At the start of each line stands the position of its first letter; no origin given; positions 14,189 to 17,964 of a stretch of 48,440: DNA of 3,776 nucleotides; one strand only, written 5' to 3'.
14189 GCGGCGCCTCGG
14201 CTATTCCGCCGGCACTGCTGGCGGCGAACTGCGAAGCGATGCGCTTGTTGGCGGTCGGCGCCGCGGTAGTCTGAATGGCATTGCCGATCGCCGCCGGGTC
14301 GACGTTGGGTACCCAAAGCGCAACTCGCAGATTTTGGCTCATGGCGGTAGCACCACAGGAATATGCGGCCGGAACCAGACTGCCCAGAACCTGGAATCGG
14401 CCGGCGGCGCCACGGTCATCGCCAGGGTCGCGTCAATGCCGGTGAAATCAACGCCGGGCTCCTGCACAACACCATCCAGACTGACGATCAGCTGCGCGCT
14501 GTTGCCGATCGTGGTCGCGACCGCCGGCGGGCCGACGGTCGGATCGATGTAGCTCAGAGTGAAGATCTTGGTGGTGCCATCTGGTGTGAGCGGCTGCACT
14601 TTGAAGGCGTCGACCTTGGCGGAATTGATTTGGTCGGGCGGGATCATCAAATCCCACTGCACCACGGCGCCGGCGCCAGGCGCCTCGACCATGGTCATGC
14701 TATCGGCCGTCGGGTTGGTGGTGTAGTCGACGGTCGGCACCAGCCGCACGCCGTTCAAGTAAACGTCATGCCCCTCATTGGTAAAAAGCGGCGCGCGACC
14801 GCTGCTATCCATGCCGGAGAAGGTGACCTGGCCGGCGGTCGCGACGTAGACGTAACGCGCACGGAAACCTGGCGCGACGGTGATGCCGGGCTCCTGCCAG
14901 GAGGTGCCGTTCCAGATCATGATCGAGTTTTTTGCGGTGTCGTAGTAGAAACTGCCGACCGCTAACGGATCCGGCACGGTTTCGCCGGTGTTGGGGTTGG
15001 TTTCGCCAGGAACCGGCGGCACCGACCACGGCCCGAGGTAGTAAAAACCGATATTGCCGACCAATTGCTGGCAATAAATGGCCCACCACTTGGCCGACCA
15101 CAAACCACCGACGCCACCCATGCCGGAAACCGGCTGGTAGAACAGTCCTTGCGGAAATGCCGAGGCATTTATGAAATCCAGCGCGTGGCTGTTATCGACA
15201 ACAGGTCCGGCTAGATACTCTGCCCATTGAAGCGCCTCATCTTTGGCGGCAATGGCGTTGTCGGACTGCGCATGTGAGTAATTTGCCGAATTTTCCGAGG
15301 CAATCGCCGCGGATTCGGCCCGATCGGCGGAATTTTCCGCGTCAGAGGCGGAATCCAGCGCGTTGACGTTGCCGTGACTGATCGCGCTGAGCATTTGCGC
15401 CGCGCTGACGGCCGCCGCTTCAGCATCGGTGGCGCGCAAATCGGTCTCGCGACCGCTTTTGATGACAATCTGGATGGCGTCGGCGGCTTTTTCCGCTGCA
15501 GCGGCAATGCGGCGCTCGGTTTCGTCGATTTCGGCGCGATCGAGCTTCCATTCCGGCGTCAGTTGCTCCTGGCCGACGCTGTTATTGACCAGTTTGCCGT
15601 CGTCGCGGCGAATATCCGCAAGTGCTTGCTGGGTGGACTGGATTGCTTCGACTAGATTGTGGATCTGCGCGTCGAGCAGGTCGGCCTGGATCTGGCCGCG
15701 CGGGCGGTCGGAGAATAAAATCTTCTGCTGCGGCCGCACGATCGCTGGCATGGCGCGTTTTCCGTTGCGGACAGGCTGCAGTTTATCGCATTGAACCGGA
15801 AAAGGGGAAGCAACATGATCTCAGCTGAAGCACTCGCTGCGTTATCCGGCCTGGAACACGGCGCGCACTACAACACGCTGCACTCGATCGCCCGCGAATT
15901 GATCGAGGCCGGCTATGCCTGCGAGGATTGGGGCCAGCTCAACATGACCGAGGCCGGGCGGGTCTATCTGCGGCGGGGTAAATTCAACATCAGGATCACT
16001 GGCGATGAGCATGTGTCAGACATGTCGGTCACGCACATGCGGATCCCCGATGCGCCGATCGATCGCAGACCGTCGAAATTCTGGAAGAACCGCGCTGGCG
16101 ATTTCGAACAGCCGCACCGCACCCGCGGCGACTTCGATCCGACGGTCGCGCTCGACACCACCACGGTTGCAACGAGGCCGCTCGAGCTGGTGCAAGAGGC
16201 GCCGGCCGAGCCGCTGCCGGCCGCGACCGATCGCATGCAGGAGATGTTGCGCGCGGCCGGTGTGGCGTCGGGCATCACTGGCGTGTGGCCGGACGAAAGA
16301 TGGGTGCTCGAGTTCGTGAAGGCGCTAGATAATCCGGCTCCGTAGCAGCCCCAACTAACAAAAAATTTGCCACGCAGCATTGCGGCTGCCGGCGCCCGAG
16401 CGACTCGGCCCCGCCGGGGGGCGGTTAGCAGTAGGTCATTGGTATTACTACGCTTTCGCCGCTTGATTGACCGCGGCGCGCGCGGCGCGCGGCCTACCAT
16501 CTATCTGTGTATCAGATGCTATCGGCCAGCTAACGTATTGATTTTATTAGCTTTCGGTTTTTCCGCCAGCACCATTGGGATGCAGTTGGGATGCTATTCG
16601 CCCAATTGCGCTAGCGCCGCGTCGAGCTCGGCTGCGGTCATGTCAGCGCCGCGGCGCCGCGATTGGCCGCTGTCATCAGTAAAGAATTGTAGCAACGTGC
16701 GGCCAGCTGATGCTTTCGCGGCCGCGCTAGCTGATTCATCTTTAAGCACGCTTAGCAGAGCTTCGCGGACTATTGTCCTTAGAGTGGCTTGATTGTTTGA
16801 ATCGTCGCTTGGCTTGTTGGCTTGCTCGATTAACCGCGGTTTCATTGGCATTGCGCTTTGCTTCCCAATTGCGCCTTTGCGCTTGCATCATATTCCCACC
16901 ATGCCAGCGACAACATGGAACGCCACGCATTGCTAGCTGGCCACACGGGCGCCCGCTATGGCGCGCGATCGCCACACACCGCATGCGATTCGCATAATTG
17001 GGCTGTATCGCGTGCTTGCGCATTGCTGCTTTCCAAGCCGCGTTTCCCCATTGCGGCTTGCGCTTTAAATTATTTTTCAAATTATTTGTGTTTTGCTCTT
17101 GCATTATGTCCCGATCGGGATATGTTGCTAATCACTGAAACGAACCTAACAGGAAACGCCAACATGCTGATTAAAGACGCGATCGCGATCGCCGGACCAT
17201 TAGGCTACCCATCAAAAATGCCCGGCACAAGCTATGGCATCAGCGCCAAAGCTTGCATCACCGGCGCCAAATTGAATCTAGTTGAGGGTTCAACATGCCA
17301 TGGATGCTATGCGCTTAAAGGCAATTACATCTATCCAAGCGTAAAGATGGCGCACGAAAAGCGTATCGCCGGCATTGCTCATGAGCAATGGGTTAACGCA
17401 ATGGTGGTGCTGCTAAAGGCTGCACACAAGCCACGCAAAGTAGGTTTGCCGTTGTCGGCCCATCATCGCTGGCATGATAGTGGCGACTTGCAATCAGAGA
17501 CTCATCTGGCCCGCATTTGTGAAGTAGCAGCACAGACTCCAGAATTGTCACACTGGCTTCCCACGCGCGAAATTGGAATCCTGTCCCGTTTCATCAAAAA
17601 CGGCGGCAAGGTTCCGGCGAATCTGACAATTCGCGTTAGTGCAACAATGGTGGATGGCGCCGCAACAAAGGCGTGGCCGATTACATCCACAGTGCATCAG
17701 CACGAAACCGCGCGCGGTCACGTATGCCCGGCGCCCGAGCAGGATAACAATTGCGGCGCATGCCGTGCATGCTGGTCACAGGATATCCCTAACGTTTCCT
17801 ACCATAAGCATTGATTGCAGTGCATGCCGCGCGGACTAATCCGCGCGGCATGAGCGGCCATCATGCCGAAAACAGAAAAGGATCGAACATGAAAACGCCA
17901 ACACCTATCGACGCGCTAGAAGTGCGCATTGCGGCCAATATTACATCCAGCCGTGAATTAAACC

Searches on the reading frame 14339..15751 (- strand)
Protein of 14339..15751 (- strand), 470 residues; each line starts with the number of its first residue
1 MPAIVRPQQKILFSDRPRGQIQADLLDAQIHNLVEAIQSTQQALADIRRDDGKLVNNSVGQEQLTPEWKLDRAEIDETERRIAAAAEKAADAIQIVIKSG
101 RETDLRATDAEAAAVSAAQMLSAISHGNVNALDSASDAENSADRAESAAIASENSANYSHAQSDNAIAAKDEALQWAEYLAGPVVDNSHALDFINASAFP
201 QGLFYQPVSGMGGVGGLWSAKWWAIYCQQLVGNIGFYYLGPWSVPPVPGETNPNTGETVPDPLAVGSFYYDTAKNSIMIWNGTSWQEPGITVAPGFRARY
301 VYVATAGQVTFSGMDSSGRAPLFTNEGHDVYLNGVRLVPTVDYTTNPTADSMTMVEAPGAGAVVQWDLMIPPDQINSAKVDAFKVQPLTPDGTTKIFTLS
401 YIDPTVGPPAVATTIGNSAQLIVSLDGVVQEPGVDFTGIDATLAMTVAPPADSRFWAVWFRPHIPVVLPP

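Call 39: search_protein_families(library=phrogs, proteins=[window:14339-15751:-], max_evalue=0.00001)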
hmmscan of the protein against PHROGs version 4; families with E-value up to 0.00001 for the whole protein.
window:14339-15751:- (470 aa): 2 families
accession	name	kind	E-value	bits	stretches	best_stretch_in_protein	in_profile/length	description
phrog_21412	-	tail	5.1e-08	32.1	1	266-350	726-812/1452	tail fiber protein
phrog_38058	-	tail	3.7e-07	29.8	1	261-357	488-581/708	tail fiber protein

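Call 91: search_protein_families(library=pfam, proteins=[window:14339-15751:-], max_evalue=0.001)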
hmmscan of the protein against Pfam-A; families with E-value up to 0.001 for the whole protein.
window:14339-15751:- (470 aa): 0 families

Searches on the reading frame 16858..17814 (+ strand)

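Call 8: search_protein_families(library=pfam, proteins=[window:16858-17814:+], max_evalue=0.01)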
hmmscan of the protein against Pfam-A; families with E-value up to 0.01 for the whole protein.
window:16858-17814:+ (318 aa): 1 family
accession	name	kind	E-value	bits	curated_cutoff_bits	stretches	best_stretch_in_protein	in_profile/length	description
PF17338.8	GP88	-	2.2e-24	87.1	24.4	1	130-267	42-165/230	Gene product 88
